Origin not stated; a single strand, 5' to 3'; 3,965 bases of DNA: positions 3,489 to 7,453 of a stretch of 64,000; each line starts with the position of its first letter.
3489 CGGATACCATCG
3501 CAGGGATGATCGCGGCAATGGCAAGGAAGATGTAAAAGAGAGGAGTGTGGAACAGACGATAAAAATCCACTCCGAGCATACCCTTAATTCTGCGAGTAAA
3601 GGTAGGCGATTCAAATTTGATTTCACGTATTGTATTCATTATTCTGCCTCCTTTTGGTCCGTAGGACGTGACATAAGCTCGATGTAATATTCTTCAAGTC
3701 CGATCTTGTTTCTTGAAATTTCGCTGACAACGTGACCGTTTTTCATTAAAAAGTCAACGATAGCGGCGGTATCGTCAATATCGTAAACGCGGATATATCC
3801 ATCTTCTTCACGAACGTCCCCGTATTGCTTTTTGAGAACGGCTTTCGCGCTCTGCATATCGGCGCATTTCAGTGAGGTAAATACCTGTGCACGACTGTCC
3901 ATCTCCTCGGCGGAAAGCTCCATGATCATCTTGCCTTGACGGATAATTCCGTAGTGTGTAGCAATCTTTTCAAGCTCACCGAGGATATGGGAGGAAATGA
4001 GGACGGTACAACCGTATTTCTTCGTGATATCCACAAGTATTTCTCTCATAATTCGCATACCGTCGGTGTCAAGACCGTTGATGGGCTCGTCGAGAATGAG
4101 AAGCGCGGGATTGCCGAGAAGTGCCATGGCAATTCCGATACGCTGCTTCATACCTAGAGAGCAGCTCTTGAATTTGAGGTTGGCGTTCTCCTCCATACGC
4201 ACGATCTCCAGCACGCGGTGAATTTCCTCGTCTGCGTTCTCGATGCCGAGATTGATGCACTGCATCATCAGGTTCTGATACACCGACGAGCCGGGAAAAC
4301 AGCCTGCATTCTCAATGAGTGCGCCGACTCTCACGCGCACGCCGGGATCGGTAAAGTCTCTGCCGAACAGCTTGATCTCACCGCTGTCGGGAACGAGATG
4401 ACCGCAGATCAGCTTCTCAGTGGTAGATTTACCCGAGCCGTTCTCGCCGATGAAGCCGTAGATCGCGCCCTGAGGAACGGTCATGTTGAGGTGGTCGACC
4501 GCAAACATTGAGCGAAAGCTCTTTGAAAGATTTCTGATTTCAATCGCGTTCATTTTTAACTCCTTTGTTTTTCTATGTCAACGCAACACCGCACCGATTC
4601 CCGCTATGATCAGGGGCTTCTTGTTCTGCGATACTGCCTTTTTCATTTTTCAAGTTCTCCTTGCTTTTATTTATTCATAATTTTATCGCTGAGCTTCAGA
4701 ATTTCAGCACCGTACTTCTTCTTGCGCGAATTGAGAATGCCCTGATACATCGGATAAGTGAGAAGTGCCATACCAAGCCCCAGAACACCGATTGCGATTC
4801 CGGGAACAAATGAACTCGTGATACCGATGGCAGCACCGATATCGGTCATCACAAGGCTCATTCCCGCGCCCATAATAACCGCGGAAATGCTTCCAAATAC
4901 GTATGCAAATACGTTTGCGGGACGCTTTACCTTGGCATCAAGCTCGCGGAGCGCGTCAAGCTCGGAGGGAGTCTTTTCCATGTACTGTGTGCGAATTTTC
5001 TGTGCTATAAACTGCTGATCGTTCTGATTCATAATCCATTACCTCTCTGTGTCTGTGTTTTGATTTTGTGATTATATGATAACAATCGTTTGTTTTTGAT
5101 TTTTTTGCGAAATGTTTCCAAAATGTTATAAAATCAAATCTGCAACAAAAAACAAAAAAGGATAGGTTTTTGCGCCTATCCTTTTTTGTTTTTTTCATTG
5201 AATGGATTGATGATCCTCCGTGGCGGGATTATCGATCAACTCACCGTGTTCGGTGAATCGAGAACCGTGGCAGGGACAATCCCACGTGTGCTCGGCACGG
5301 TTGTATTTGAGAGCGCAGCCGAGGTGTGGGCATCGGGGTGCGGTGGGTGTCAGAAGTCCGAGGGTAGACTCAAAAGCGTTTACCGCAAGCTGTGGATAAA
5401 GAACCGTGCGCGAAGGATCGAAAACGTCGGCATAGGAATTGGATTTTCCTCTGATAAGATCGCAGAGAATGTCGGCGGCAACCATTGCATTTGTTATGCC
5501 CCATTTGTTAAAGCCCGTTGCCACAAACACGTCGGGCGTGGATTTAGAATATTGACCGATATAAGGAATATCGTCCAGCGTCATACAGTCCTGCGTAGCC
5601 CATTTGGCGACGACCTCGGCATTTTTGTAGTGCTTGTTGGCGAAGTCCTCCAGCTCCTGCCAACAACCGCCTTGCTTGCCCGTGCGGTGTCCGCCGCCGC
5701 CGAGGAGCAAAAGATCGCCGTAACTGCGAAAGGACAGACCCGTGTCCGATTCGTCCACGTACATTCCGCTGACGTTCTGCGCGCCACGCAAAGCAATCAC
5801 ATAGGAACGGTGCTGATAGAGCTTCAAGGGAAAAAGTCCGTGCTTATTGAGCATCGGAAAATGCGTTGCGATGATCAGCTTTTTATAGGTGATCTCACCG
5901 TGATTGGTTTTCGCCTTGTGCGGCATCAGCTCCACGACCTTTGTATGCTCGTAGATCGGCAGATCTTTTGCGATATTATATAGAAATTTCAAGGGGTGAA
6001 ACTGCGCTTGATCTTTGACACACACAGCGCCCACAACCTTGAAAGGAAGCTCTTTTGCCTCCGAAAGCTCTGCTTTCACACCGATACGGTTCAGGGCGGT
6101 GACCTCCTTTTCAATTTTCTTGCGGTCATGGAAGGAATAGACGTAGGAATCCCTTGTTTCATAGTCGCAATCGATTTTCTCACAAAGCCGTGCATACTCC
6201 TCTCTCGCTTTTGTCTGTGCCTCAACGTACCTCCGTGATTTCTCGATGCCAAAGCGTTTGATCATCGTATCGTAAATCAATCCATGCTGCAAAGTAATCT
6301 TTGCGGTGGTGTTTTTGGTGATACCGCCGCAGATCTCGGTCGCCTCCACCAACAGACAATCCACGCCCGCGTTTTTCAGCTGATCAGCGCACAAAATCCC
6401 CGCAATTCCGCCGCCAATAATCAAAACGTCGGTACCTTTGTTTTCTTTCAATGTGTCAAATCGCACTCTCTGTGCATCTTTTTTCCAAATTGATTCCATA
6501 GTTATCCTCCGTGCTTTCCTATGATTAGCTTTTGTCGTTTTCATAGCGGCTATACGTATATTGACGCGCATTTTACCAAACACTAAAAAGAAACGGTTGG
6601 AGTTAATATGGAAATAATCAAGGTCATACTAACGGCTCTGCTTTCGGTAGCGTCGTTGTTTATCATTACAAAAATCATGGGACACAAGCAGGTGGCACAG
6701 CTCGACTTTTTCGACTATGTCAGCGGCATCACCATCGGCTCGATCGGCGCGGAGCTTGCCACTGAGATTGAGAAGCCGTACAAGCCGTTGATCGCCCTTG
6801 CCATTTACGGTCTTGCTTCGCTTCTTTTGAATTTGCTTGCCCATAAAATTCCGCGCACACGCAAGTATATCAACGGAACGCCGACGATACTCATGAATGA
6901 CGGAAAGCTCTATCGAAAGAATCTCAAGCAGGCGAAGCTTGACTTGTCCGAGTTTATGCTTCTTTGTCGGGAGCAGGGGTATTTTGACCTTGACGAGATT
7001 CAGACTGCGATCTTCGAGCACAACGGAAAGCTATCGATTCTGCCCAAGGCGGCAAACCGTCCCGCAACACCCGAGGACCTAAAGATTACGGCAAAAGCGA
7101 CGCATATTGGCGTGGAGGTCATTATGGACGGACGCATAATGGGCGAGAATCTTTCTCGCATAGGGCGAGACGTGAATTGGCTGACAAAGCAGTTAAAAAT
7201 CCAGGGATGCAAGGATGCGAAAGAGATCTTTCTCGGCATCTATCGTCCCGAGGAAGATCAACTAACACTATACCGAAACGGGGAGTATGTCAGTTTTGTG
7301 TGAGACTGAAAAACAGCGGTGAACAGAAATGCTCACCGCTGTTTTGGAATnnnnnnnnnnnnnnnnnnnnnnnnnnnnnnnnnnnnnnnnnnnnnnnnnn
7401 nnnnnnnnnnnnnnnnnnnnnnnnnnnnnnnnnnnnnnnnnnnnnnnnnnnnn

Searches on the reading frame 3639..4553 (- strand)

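Call 71: search_protein_families(library=pfam, proteins=[window:3639-4553:-], max_evalue=0.001)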
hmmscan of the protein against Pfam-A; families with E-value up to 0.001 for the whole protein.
window:3639-4553:- (304 aa): 2 families
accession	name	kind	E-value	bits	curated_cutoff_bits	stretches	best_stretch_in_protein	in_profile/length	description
PF00005.33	ABC_tran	-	2.4e-30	106.4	25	1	20-159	2-137/137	ABC transporter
PF13304.12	AAA_21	-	8.7e-10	39.6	27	1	120-193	227-302/304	AAA domain, putative AbiEii toxin, Type IV TA system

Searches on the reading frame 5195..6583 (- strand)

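Call 71: search_protein_families(library=pfam, proteins=[window:5195-6583:-], max_evalue=0.001)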
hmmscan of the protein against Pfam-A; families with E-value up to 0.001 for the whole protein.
window:5195-6583:- (462 aa): 9 families
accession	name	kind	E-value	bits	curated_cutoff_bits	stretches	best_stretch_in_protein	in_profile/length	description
PF01266.30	DAO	-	1e-36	127.6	27.9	1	52-376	1-353/353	FAD dependent oxidoreductase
PF00355.32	Rieske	-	1.4e-08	35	20.3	1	415-459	40-85/88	Rieske [2Fe-2S] domain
PF13450.12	NAD_binding_8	-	3.3e-07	30.9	21.9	1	55-100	1-47/68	NAD(P)-binding Rossmann-like domain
PF12831.13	FAD_oxidored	-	4.7e-07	29.9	27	1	52-91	1-40/416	FAD dependent oxidoreductase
PF00890.30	FAD_binding_2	-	1.2e-06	28.4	20.4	1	52-93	1-42/414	FAD binding domain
PF01494.25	FAD_binding_3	-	9.2e-06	25.5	22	1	51-82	2-33/349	FAD binding domain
PF07992.20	Pyr_redox_2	-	1.4e-05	25.1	26.1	1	52-142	2-58/291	Pyridine nucleotide-disulphide oxidoreductase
PF03486.20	HI0933_like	-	0.00041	20.3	50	1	52-86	2-36/244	HI0933-like protein Rossmann domain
PF13738.12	Pyr_redox_3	-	0.00082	19.1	30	0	54-88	1-36/305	Pyridine nucleotide-disulphide oxidoreductase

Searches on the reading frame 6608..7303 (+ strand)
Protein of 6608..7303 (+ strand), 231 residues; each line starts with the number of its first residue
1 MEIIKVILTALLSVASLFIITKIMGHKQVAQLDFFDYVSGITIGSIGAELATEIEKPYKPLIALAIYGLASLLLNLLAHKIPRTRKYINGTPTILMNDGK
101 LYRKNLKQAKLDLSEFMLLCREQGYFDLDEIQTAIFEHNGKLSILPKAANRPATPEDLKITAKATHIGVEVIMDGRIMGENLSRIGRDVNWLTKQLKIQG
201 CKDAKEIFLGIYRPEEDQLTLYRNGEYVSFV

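Call 71: search_protein_families(library=pfam, proteins=[window:6608-7303:+], max_evalue=0.001)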
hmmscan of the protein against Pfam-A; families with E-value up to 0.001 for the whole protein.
window:6608-7303:+ (231 aa): 1 family
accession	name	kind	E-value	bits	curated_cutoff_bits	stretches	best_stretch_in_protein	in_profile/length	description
PF04239.17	DUF421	-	5.7e-38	129.7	23.6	1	80-212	2-128/129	YetF C-terminal domain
